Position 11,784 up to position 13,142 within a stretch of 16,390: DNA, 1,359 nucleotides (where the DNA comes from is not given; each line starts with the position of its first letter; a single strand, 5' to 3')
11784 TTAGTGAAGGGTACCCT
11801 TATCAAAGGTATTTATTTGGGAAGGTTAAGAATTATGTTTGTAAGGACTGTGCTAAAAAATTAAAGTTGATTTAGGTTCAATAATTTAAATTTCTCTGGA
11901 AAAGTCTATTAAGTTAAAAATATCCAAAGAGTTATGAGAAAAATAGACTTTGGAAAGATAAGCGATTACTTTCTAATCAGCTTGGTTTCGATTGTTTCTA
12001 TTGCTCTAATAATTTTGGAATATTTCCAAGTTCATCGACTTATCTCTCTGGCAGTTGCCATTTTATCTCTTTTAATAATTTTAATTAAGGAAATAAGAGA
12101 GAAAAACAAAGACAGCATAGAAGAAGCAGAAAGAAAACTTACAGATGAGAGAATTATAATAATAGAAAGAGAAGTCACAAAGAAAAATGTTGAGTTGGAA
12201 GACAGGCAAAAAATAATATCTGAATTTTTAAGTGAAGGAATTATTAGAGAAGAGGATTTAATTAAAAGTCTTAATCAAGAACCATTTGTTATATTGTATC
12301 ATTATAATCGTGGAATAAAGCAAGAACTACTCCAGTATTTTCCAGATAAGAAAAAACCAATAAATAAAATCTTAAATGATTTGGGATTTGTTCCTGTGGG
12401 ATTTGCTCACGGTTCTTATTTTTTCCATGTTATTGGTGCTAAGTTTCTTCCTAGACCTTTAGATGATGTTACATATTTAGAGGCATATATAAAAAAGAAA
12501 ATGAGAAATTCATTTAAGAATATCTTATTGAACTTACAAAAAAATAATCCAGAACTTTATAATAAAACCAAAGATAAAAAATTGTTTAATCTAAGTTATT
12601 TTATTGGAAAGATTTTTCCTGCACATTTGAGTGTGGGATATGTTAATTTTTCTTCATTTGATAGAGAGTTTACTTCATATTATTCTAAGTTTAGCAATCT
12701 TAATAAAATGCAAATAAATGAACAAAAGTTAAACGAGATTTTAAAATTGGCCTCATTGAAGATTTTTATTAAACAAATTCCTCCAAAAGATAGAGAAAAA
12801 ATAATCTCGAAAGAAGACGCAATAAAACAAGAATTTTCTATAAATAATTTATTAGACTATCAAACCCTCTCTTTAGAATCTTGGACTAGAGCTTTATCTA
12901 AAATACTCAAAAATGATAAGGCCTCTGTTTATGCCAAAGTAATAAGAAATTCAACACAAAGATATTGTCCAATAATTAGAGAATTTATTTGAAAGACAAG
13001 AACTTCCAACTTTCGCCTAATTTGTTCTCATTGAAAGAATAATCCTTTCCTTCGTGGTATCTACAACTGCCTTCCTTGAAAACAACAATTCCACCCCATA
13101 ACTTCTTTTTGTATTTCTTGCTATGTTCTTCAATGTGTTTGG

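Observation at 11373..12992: Uncharacterised three-gene cassette (wHTH repressor / Zn-ribbon / 2TM protein) wedged against a Type III R-M operon: candidate novel defence or element-maintenance module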

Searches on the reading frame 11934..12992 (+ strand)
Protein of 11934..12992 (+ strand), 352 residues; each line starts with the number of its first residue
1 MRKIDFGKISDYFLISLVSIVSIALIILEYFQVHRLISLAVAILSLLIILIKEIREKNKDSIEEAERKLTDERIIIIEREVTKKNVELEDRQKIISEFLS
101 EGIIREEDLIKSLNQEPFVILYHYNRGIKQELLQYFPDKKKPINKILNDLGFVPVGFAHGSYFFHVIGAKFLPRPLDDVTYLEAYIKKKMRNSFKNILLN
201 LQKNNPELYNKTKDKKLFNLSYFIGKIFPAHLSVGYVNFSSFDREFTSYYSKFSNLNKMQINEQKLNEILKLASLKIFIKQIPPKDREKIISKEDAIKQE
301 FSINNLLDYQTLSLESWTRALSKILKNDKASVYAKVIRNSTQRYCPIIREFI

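Call 6: search_protein_families(library=pfam, proteins=[window:11934-12992:+], max_evalue=0.1)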
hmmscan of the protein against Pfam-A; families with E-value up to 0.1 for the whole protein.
window:11934-12992:+ (352 aa): 0 families

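Call 7: search_protein_families(library=padloc, proteins=[window:11934-12992:+], max_evalue=0.1)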
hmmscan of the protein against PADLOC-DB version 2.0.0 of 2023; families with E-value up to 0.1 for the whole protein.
window:11934-12992:+ (352 aa): 0 families

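Call 8: search_protein_families(library=phrogs, proteins=[window:11934-12992:+], max_evalue=0.1)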
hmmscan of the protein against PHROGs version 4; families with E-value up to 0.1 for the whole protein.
window:11934-12992:+ (352 aa): 1 family
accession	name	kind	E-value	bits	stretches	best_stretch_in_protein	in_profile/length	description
phrog_7885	-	unknown function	0.011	16.7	1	38-87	6-55/83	-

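Call 9: search_protein_families(library=ncbifam, proteins=[window:11934-12992:+], max_evalue=0.1)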
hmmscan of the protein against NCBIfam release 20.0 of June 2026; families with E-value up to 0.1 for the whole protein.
window:11934-12992:+ (352 aa): 1 family
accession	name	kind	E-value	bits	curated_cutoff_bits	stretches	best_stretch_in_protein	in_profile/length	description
NF004922.0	PRK06279.1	equivalog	0.075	13.4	99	0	42-84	5-47/100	putative monovalent cation/H+ antiporter subunit E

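Call 10: find_homologous_proteins(query=window:11934-12989:+)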
Query window:11934-12989:+ (352 aa): 23 proteins with E <= 0.001 among 4669 candidates.
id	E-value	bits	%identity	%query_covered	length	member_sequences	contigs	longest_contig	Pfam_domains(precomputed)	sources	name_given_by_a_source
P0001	1.3e-219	746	100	100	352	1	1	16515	-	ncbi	-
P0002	3.5e-128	446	59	100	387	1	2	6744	-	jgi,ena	-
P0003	3.2e-125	436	58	100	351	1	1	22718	-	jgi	-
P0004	9.1e-105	369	53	99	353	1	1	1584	-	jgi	-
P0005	4.2e-104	367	50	98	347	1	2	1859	-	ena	-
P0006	3.9e-103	363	51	98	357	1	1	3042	-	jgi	jgi:uncharacterized membrane protein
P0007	3.7e-94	334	46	98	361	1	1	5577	-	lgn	-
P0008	3.2e-91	324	46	97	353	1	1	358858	-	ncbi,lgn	-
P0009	4.9e-89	317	44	98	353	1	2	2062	-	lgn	-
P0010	6.3e-87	310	44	98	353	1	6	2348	-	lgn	-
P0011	4.3e-84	301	47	89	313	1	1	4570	-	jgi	jgi:hypothetical protein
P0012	1.4e-81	293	43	95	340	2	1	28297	-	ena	-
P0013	6.0e-81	291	41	98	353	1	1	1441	-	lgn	-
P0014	1.6e-80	289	41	97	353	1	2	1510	-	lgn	-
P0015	1.5e-76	276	46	86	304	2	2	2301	-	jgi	jgi:hypothetical protein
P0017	1.5e-74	270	41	97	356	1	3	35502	-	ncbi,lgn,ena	ncbi:MAG: hypothetical protein AABX01_02105 [Candidatus Micrarchaeota archaeon]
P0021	8.1e-68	247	38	99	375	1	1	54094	-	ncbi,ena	-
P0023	1.9e-63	233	38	99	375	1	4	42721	-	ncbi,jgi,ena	jgi:xanthosine utilization system XapX-like protein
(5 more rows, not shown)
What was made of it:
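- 11934..12992 (+): 352-aa member of a rare uncharacterised archaeal family. TM hairpin at residues 12-28 and 36-52 (nt 11967-12089). Charged stalk helix at residues 55-100 (nt 12096-12233). Ferredoxin-like beta-alpha-beta-beta-alpha-beta subdomain at about residues 115-230 (nt 12276-12623). All-helical subdomain at about residues 240-351 (nt 12651-12986). 23 close homologs (call 10).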

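Call 11: search_solved_structures(query=window:11934-12989:+, max_evalue=10)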
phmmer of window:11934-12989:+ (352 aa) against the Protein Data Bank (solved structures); distinct sequences matched with E-value up to 10: 0.

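Call 13: find_encoding_contigs(protein=P0003, flank=8000, max_places=2)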
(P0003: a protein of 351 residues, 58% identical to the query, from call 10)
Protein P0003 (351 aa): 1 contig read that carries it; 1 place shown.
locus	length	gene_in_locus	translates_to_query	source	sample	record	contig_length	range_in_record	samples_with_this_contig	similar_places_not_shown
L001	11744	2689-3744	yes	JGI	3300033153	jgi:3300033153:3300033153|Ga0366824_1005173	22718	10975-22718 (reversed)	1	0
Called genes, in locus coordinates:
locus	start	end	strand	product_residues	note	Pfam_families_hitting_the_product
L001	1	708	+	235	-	?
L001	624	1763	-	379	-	PF01364:Peptidase_C25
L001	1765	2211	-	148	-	-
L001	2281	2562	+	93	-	-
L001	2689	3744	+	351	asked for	-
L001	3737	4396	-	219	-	-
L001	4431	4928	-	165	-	PF00589:Phage_integrase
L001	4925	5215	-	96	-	-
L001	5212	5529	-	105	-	-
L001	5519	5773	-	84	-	-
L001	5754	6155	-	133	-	-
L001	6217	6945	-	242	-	-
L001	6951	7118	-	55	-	-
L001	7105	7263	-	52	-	-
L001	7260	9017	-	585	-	-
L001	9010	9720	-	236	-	PF01807:Zn_ribbon_DnaG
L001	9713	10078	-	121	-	-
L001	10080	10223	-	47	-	-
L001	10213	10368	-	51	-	-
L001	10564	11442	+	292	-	-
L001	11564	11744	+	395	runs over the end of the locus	PF00589:Phage_integrase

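Call 14: find_encoding_contigs(protein=P0008, flank=8000, max_places=2)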
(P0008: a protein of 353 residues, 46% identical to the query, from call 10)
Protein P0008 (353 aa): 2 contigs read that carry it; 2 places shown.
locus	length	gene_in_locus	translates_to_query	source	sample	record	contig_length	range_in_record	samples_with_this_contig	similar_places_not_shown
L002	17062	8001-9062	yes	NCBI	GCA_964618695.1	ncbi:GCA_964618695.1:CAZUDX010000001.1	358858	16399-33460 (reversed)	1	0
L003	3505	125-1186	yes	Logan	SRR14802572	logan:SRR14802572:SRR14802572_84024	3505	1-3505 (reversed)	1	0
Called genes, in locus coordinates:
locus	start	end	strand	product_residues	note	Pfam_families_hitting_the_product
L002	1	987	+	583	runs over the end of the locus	PF13175:AAA_15, PF13304:AAA_21, PF20469:OLD-like_TOPRIM (faint)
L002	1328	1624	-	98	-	-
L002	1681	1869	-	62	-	PF13248:Zn_ribbon_3 (faint)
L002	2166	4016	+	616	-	-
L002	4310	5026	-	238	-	-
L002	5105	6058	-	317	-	-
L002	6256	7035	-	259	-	-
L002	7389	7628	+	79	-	-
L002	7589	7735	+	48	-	-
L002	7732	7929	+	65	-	-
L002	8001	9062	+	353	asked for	-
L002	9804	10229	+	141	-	-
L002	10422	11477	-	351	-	PF00589:Phage_integrase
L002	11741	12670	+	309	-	PF00483:NTP_transferase, PF24894:Hexapep_GlmU (faint), PF25084:LbH_EIF2B, PF25087:GMPPB_C, PF00132:Hexapep (weak)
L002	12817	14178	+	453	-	PF02826:2-Hacid_dh_C (faint), PF01210:NAD_Gly3P_dh_N (faint), PF03446:NAD_binding_2 (faint), PF03721:UDPG_MGDP_dh_N, PF00984:UDPG_MGDP_dh, PF03720:UDPG_MGDP_dh_C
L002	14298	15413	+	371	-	PF00953:Glycos_transf_4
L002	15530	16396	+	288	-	PF00174:Oxidored_molyb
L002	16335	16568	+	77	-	-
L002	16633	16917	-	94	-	PF03966:Trm112p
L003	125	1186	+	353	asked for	-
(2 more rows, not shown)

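Call 15: find_encoding_contigs(protein=P0017, flank=8000, max_places=2)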
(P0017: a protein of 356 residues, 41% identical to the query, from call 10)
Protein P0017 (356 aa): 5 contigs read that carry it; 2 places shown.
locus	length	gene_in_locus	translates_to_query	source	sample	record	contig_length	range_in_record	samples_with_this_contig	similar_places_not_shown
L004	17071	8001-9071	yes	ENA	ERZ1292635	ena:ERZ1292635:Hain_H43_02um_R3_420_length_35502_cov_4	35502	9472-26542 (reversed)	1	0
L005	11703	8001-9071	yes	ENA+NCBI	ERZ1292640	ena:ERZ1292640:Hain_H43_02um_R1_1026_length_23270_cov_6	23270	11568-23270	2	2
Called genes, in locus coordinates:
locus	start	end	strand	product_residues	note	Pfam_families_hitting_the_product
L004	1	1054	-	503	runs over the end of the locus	-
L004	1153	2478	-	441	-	-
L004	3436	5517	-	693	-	PF14072:DndB (weak)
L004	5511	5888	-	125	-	PF03852:Vsr, PF18741:MTES_1575 (faint)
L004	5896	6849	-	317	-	PF09556:RE_HaeIII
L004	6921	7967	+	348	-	-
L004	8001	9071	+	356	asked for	-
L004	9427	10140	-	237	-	PF00929:RNase_T, PF12843:QSregVF_b (weak)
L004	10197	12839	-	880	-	PF00580:UvrD-helicase, PF13086:AAA_11 (faint), PF13087:AAA_12 (faint), PF13245:AAA_19, PF13361:UvrD_C, PF13538:UvrD_C_2 (faint), PF12705:PDDEXK_1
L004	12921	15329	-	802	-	PF13091:PLDc_2 (weak), PF04851:ResIII, PF00270:DEAD, PF00271:Helicase_C (weak)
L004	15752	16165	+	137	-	-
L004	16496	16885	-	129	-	PF02452:PemK_toxin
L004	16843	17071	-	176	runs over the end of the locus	-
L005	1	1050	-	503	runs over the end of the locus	-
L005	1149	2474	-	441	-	-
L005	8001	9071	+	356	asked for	-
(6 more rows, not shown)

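Call 16: find_encoding_contigs(protein=P0021, flank=8000, max_places=2)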
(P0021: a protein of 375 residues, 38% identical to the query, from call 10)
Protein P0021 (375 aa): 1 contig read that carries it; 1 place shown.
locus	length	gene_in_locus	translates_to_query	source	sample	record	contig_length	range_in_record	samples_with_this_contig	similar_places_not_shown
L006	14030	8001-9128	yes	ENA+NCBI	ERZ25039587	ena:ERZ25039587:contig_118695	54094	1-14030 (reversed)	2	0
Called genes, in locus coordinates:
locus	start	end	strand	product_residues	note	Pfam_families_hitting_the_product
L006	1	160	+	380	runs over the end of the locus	PF13439:Glyco_transf_4, PF20706:GT4-conflict (weak), PF00534:Glycos_transf_1, PF13692:Glyco_trans_1_4, PF13524:Glyco_trans_1_2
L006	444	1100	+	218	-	PF09778:Guanylate_cyc_2 (faint), PF11814:DUF3335, PF13529:Peptidase_C39_2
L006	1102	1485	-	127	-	-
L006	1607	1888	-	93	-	PF02005:TRM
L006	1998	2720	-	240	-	PF02005:TRM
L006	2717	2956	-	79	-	PF04010:DUF357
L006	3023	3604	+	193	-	PF13238:AAA_18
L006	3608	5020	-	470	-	PF18144:SMODS, PF01909:NTP_transf_2, PF09249:tRNA_NucTransf2, PF21133:CAA_C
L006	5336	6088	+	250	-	PF00589:Phage_integrase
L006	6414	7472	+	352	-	PF01548:DEDD_Tnp_IS110, PF02371:Transposase_20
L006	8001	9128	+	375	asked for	-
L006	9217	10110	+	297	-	-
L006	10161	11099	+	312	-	PF01555:N6_N4_Mtase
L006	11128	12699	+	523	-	PF00580:UvrD-helicase, PF13245:AAA_19, PF13361:UvrD_C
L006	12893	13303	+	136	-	PF08241:Methyltransf_11 (weak), PF13649:Methyltransf_25 (weak)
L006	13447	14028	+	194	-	?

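Call 17: find_encoding_contigs(protein=P0012, flank=8000, max_places=2)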
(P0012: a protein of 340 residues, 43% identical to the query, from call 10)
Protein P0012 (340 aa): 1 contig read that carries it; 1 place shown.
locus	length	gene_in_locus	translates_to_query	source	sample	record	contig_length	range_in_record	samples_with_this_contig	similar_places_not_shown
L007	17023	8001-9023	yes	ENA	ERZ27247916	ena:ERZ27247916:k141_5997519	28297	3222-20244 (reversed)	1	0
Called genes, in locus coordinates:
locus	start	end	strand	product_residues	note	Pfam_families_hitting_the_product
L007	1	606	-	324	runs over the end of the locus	PF02463:SMC_N (weak), PF00005:ABC_tran, PF13304:AAA_21, PF08352:oligo_HPY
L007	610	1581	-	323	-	PF02463:SMC_N (weak), PF00005:ABC_tran, PF13304:AAA_21 (faint), PF08352:oligo_HPY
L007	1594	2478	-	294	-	PF12911:OppC_N (weak), PF00528:BPD_transp_1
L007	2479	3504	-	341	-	PF19300:BPD_transp_1_N, PF00528:BPD_transp_1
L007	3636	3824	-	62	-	-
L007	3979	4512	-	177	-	-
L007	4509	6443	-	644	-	PF02384:N6_Mtase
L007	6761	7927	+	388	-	PF13610:DDE_Tnp_IS240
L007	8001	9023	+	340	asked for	-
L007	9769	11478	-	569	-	-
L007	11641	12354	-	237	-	PF01177:Asp_Glu_race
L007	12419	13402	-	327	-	PF02423:OCD_Mu_crystall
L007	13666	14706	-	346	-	PF26233:NicX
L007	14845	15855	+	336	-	PF26233:NicX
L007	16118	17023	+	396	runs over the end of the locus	-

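Call 18: find_encoding_contigs(protein=P0023, flank=8000, max_places=3)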
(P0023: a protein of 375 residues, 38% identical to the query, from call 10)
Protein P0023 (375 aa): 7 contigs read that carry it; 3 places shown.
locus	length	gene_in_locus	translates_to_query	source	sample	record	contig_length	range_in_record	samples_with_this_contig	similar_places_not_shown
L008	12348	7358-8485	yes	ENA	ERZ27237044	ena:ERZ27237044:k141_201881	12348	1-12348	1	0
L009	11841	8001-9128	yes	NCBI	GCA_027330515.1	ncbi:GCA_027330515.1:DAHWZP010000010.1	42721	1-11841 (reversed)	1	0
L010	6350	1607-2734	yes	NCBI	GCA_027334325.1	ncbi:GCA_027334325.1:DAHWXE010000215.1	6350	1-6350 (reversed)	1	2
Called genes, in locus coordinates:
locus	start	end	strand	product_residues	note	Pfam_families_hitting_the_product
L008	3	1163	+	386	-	?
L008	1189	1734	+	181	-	-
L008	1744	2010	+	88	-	-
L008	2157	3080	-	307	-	PF18689:PriX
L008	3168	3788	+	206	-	-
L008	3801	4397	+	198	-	PF00004:AAA (faint), PF13238:AAA_18, PF13401:AAA_22 (weak), PF13671:AAA_33 (weak), PF20720:nSTAND3 (weak), PF13207:AAA_17 (weak)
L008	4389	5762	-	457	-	PF22600:MTPAP-like_central (weak), PF01909:NTP_transf_2, PF09249:tRNA_NucTransf2, PF21133:CAA_C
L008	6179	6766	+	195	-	PF00589:Phage_integrase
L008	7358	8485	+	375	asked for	-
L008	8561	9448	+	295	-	-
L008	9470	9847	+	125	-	-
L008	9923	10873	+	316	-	PF01170:UPF0020 (faint), PF01555:N6_N4_Mtase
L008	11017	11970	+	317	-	-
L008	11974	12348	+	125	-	?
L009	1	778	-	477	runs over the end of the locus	PF01368:DHH (weak)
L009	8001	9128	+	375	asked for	-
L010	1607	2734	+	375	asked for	-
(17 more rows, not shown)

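Call 24: predict_structure(alignment_id=A1)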
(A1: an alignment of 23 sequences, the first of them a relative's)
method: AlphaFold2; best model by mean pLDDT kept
length: 352 residues; sequences in the alignment: 23
mean_pLDDT: 82.3   pTM: 0.72
mean pLDDT of the five models: 82.3, 81.8, 80.3, 77.9, 77.4
residues with pLDDT >= 90: 103; 70-90: 203; 50-70: 32; < 50: 14
segments of 3 or more residues with pLDDT < 50: 1-6, 237-240
pLDDT, mean of each block of 10 residues (from residue 1): 42 77 85 84 81 77 86 90 87 89 84 79 74 79 86 67 78 89 90 86 89 73 75 48 62 81 92 92 94 95 94 95 93 96 93 86
secondary structure, 60 per line:
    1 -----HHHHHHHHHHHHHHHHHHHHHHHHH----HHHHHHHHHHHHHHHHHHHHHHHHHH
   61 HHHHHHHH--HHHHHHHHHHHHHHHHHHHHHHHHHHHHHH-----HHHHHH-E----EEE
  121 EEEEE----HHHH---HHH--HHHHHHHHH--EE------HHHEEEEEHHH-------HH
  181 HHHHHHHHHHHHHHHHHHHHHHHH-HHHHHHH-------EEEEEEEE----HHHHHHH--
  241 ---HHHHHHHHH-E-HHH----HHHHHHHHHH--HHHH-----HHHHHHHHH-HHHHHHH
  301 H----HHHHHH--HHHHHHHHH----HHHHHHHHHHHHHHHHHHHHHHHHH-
elements in order: H6-30 H35-68 H71-100 H106-111 E118-125 H130-133 H142-150 E164-168 H179-204 H206-212 E220-227 H232-238 H244-252 H263-272 H275-278 H284-292 H294-301 H306-311 H314-322 H327-351

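Call 26: search_protein_representatives(alignment_id=A1)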
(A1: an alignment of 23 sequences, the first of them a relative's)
Query: 23 sequences, 353 profile positions. Proteins with E-value up to 0.001 (for the whole library): 97; up to 1e-10: 64; up to 1e-30: 14. The best 97 are listed.
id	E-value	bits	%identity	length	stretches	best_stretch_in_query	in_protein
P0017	1.4e-139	481.5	-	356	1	7-353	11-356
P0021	6.7e-138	476.0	-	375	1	2-353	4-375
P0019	3.1e-136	470.5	-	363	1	2-353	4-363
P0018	4.0e-133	460.3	-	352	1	8-353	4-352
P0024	1.4e-124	432.1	-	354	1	5-353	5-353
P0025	4.7e-105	367.9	-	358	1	3-352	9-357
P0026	1.7e-65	237.8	-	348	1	8-351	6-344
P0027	1.5e-61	224.8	-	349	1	79-353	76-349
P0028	1.5e-55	205.1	-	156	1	200-353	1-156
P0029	2.3e-39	151.9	-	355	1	19-345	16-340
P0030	6.9e-38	147.0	-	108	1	67-173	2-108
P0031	1.7e-36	142.4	-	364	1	13-345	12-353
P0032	2.2e-34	135.5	-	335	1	36-350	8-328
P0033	5.1e-32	127.7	-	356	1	10-343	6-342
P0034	9.0e-30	120.3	-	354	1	12-345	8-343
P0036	3.9e-28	114.9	-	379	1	11-351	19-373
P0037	2.4e-27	112.4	-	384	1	5-345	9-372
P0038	3.4e-27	111.9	-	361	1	13-343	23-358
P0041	4.2e-26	108.2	-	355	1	9-348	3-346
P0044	4.5e-25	104.9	-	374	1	35-338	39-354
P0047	2.4e-23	99.2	-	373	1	5-349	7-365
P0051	4.6e-22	95.0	-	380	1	9-345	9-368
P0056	1.4e-19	86.8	-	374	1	2-345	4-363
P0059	1.8e-19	86.4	-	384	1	8-351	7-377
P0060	4.3e-19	85.2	-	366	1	4-340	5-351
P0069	7.6e-14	67.9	-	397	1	2-345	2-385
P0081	3.7e-11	59.1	-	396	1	7-351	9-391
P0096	2.5e-08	49.8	-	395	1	5-343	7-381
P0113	9.4e-05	38.0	-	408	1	8-343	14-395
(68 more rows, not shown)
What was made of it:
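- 11934..12992 (+): 97 family representatives at 50% identity (call 26).
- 97 clusters among 1.84 billion representatives (call 26). The distribution is extremely sparse for a housekeeping gene (calls 10, 26).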

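Call 29: fold_search(model_id=the predicted structure, library=pdb)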
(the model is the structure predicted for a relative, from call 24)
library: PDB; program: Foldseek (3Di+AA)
matches with E <= 10: 45; with E <= 0.001: 0
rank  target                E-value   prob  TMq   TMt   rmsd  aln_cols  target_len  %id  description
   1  8fbj                  6.1e-01  0.14  0.17  0.19  20.4       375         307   12  Improving the secretion of designed protein assemblies through negative design of cryptic transmembrane domains (released 2023-03-22)
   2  7v02_F                1.2e+00  0.08  0.16  0.10  15.4       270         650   15  Staphylococcus epidermidis RP62A CRISPR short effector complex (released 2022-07-06)
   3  7v01_F                2.3e+00  0.07  0.18  0.10  15.4       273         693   15  Staphylococcus epidermidis RP62a CRISPR short effector complex with self RNA target and ATP (released 2022-07-06)
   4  5v5s_J                2.4e+00  0.02  0.10  0.04  30.0       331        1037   11  multi-drug efflux; membrane transport; RND superfamily; Drug resistance (released 2017-04-19)
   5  1vqs_B                2.7e+00  0.05  0.14  0.28   7.4       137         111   13  Crystal structure of a nipsnap family protein with unknown function (atu4242) from agrobacterium tumefaciens str. c58  (released 2005-01-11)
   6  8qup                  3.0e+00  0.08  0.10  0.24  11.5       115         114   18  G-CSFR inhibitor Bop1 (released 2024-10-23)
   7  7v00_F                3.0e+00  0.05  0.17  0.10  15.0       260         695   16  Staphylococcus epidermidis RP62a CRISPR tall effector complex with bound ATP (released 2022-07-06)
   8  9gxu_A                3.7e+00  0.02  0.10  0.06  15.3       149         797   16  C. thermocellum UvrA (K647A) in complex with DNA with a fluorescein modification (basal conformation) (released 2025-12-24)
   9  7r08_F                3.9e+00  0.01  0.11  0.09  19.9       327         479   13  Abortive infection DNA polymerase Abi-P2 (released 2022-09-07)
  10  5xvo_E                4.3e+00  0.16  0.13  0.40   9.5       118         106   11  E. fae Cas1-Cas2/prespacer/target ternary complex revealing DNA sampling and half-integration states (released 2017-10-04)
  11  6o7v_a                4.3e+00  0.01  0.10  0.06  34.6       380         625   11  Saccharomyces cerevisiae V-ATPase Stv1-V1VO State 1 (released 2019-04-03)
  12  5hzk_B                4.5e+00  0.01  0.11  0.09  22.6       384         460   13  Crystal structure of photoinhibitable Intersectin1 containing wildtype LOV2 domain in complex with Cdc42 (released 2016-12-21)
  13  5zyf_C                5.0e+00  0.16  0.14  0.52  10.4       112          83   10  Crystal structure of Streptococcus pyogenes type II-A Cas2 (released 2018-08-15)
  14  9u3u                  5.2e+00  0.03  0.16  0.08  32.7       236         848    8  Cryo-EM structure of human AC9_delC (released 2025-06-11)
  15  5yew_B                5.5e+00  0.03  0.10  0.09  21.1       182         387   14  Structural basis for GTP hydrolysis and conformational change of mitofusin 1 in mediating mitochondrial fusion (released 2018-01-31)
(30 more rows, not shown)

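Call 33: fold_search(model_id=the predicted structure, library=viral)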
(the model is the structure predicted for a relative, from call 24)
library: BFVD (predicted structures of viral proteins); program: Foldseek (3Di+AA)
matches with E <= 10: 54; with E <= 0.001: 0
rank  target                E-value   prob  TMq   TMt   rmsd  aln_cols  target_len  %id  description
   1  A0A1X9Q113            6.5e-02  0.11  0.12  0.10  18.3       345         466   14  (no name in the UniProt tables at hand)
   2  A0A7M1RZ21            5.1e-01  0.05  0.12  0.06  18.4       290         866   12  Uncharacterized protein [uncultured phage cr11_1]
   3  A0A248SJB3            1.0e+00  0.04  0.11  0.12  26.3       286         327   14  (no name in the UniProt tables at hand)
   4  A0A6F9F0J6            1.1e+00  0.05  0.12  0.05  18.1       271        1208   10  EO1 [Swordtail adomavirus 2]
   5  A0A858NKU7            1.8e+00  0.03  0.15  0.17  19.9       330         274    9  (no name in the UniProt tables at hand)
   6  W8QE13                1.8e+00  0.03  0.13  0.07  55.2       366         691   17  DNA double-strand break repair rad50 ATpase-like protein [Chloriridovirus anopheles1]
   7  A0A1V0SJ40            1.9e+00  0.08  0.12  0.25  11.8       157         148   16  Uncharacterized protein [Klosneuvirus KNV1]
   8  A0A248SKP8            1.9e+00  0.03  0.13  0.06  64.1       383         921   11  (no name in the UniProt tables at hand)
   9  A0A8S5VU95            2.1e+00  0.02  0.11  0.08  22.9       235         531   12  Uncharacterized protein [Ackermannviridae sp.]
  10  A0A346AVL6            2.2e+00  0.02  0.14  0.12  15.9       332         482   10  (no name in the UniProt tables at hand)
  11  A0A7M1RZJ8            2.9e+00  0.02  0.14  0.06  26.1       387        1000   14  Uncharacterized protein [uncultured phage cr127_1]
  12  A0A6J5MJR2            3.4e+00  0.01  0.13  0.09  25.0       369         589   10  Uncharacterized protein [uncultured Caudovirales phage]
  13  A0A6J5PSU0            3.9e+00  0.03  0.10  0.24  10.0       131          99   14  Uncharacterized protein [uncultured Caudovirales phage]
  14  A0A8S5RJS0            4.4e+00  0.02  0.14  0.13  27.1       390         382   13  Uncharacterized protein (Fragment) [virus sp. ctHG14]
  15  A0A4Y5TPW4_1          4.4e+00  0.02  0.11  0.04  38.8       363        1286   15  (no name in the UniProt tables at hand)
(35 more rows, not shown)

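Call 34: find_related_loci(query=A1, collection=genome_contigs, flank=10000)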
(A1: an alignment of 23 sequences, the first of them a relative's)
Query A1 (352 aa) in genome_contigs; peptide patterns used: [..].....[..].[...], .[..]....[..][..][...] (x = any residue, [..] = any of these).
51 stretches matched a pattern; 2 encode a relative of the query (tblastn E <= 1e-3); 2 distinct loci.
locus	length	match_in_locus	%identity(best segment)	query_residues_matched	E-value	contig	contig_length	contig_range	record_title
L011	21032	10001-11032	46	10-352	2e-97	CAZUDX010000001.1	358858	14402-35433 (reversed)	MAG TPA_asm: uncultured Candidatus Bathyarchaeia archaeon isolate SRP323688_co1_173 genome assembly, contig: NODE_31_len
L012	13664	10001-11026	41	11-351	9e-83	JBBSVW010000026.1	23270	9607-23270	MAG: Candidatus Micrarchaeota archaeon isolate H43-bin164_1 H43_bin164_1_000000000026, whole genome shotgun sequence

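Call 35: find_related_loci(query=A1, collection=viral_contigs, flank=10000)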
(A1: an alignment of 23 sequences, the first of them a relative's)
Query A1 (352 aa) in viral_contigs; peptide patterns used: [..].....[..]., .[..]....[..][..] (x = any residue, [..] = any of these).
20 stretches matched a pattern, but none encodes a relative of the query by tblastn (E <= 1e-3).
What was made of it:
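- On Viral or plasmid protein families (PHROGs, IMG/VR, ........, PLSDB): None in IMG/VR (call 35).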
